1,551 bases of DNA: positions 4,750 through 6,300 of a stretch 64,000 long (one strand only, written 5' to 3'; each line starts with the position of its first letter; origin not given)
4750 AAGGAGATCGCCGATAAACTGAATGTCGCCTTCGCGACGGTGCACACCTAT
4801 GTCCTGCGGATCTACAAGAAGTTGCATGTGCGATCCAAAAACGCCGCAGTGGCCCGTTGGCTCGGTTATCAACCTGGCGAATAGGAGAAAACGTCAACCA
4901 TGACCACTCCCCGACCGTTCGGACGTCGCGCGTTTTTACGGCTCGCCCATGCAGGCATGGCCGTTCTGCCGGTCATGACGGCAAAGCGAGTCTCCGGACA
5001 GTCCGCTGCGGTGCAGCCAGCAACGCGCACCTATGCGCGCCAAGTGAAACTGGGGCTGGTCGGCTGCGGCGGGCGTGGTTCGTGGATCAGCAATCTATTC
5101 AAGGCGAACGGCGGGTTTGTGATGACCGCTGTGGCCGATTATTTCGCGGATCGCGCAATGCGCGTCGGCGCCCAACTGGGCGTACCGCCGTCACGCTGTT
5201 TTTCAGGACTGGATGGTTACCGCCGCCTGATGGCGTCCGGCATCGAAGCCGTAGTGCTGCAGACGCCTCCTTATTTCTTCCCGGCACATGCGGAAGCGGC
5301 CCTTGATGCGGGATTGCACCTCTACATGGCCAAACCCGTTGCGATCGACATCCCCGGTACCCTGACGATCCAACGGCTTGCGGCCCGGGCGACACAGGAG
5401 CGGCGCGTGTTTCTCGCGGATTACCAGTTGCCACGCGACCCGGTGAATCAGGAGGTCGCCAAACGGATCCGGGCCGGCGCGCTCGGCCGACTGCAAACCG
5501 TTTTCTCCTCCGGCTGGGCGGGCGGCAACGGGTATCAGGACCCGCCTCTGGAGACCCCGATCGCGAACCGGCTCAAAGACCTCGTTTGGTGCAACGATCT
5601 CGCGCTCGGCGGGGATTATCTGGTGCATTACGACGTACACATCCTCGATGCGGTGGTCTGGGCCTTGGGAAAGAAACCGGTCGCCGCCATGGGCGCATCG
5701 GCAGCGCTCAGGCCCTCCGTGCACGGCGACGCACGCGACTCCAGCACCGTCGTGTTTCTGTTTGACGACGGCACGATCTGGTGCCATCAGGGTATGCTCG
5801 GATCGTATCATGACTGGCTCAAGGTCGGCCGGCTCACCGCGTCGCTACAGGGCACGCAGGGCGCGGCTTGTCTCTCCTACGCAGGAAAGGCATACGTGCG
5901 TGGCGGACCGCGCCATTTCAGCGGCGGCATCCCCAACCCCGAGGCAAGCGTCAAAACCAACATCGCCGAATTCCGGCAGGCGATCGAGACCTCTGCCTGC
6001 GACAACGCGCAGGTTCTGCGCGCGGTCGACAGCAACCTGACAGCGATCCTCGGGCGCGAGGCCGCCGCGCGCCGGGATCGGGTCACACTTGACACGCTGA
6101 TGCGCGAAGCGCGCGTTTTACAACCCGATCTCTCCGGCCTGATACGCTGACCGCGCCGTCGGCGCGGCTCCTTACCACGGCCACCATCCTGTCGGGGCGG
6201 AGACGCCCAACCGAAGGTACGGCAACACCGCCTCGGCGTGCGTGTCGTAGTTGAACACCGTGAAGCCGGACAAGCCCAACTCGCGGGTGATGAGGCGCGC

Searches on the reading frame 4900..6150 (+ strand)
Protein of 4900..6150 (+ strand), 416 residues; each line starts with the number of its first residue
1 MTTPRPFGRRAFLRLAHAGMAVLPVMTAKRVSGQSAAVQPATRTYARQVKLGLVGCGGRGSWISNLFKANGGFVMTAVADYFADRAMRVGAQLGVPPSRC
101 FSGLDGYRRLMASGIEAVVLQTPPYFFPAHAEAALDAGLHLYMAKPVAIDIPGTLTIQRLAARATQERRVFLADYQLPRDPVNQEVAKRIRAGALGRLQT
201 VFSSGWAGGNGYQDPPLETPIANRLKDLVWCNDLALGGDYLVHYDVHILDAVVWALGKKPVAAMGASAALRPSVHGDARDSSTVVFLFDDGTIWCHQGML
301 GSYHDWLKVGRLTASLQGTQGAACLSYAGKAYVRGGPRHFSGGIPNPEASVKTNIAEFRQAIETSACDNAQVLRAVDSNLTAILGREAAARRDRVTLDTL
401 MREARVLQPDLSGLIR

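Call 41: search_protein_families(library=pfam, proteins=[window:4900-6150:+], max_evalue=0.001)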
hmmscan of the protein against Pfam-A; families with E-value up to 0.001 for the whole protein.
window:4900-6150:+ (416 aa): 2 families
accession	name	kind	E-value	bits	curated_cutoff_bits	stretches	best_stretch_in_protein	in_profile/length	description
PF22725.1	GFO_IDH_MocA_C3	-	1.7e-07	31.7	27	1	184-322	2-122/124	GFO/IDH/MocA C-terminal domain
PF01408.29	GFO_IDH_MocA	-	5.9e-07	30.6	24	1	50-164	2-112/120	Oxidoreductase family, NAD-binding Rossmann fold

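Call 68: find_encoding_contigs(protein=window:4900-6150:+, flank=10000, max_places=3)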
Protein window:4900-6150:+ (416 aa): 20 contigs read that carry it; 3 places shown.
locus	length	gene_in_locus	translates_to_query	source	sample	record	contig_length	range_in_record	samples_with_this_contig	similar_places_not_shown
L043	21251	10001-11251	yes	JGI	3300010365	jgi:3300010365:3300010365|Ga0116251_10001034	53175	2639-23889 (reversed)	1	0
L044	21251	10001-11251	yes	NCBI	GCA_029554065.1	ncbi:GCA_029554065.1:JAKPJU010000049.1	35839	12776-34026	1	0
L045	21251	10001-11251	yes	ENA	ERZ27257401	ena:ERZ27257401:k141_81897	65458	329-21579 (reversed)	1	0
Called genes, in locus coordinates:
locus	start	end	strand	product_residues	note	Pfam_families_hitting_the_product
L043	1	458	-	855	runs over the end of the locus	PF04760:IF2_N, PF09439:SRPRB (faint), PF04760:IF2_N, PF00009:GTP_EFTU, PF00071:Ras (weak), PF01926:MMR_HSR1, PF22042:EF-G_D2, PF11987:IF-2, +1 more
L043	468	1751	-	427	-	PF08529:NusA_N, PF13184:KH_NusA_1st, PF26594:KH_NusA_2nd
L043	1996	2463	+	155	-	PF09719:C_GCAxxG_C_C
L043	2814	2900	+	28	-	-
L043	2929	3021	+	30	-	-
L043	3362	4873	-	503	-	-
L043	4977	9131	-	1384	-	PF11028:TMEM260_N, PF13428:TPR_14 (faint)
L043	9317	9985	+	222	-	PF00072:Response_reg, PF00196:GerE, PF08281:Sigma70_r4_2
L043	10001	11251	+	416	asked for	PF01408:GFO_IDH_MocA (weak), PF22725:GFO_IDH_MocA_C3 (weak)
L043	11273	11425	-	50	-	-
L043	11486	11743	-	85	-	-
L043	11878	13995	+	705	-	PF04851:ResIII, PF17757:UvrB_inter, PF27431:UvrB_3rd, PF00271:Helicase_C, PF12344:UvrB, PF02151:UVR (weak)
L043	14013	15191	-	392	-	PF00155:Aminotran_1_2, PF00266:Aminotran_5 (faint), PF01041:DegT_DnrJ_EryC1 (faint)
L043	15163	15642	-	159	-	PF13404:HTH_AsnC-type (weak), PF13412:HTH_24 (weak), PF01037:AsnC_trans_reg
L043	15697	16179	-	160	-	PF02357:NusG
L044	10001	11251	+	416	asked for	PF01408:GFO_IDH_MocA (weak), PF22725:GFO_IDH_MocA_C3 (weak)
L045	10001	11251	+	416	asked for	PF01408:GFO_IDH_MocA (weak), PF22725:GFO_IDH_MocA_C3 (weak)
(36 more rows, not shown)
